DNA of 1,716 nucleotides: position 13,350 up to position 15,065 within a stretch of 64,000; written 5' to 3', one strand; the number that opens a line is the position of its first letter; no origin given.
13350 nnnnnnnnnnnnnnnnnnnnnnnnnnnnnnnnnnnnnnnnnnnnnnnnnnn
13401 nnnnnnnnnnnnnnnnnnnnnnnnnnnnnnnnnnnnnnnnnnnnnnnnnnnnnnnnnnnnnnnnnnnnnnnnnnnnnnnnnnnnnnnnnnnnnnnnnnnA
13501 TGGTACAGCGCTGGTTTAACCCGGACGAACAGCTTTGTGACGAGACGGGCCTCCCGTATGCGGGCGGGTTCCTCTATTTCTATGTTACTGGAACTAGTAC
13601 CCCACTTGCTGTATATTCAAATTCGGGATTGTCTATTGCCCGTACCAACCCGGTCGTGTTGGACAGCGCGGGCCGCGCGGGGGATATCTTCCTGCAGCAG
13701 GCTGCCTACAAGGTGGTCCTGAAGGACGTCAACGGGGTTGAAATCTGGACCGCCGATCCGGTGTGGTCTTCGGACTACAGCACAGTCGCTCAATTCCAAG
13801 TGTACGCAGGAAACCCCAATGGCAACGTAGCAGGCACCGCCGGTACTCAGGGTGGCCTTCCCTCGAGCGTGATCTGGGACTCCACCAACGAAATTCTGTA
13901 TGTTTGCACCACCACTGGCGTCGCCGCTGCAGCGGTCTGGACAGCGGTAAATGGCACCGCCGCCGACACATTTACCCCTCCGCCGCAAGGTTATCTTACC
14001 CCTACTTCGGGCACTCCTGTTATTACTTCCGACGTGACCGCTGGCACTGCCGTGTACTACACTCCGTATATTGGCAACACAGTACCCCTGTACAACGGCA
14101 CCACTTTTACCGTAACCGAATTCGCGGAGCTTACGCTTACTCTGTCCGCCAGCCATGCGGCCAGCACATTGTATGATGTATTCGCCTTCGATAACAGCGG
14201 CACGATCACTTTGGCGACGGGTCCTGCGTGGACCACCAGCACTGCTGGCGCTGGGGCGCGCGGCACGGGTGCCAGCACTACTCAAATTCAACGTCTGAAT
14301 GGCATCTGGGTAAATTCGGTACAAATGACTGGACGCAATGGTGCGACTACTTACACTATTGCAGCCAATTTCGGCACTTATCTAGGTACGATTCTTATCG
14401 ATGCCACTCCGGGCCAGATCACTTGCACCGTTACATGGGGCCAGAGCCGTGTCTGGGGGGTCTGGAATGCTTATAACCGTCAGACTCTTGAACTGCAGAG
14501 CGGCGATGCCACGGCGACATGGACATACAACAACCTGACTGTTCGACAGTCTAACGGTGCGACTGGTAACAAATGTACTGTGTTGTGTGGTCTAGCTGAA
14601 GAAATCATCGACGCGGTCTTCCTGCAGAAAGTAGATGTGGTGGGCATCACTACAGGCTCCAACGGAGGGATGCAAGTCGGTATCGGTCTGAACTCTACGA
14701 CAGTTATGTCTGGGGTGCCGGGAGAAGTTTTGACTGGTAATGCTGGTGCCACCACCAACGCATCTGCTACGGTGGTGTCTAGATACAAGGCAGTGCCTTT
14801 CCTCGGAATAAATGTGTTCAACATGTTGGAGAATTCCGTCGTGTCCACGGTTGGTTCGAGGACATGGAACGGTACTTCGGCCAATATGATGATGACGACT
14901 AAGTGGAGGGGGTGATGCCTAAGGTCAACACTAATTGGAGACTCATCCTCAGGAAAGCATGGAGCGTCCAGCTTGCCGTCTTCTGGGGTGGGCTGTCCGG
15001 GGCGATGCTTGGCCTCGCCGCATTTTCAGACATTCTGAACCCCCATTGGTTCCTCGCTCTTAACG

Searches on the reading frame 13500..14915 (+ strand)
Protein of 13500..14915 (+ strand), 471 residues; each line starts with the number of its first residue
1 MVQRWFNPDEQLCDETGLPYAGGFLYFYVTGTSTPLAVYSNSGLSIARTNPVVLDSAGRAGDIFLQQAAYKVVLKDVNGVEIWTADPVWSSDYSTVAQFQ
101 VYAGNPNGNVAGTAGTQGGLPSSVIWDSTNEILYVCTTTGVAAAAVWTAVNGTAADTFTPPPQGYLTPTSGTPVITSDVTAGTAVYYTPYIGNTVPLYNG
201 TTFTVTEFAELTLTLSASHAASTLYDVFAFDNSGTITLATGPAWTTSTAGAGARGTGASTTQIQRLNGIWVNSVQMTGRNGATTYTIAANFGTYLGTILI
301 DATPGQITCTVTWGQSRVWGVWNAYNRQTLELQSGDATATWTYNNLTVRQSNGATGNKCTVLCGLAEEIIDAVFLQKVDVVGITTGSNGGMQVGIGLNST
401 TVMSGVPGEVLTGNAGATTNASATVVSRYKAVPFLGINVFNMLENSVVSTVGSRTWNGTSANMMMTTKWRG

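Call 13: search_protein_families(library=phrogs, proteins=[window:13500-14915:+], max_evalue=0.00001)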
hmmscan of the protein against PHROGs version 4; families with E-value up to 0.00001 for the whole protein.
window:13500-14915:+ (471 aa): 1 family
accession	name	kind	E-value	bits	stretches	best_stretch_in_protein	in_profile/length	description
phrog_26190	-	unknown function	9.8e-18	65.4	1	3-90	4-91/260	-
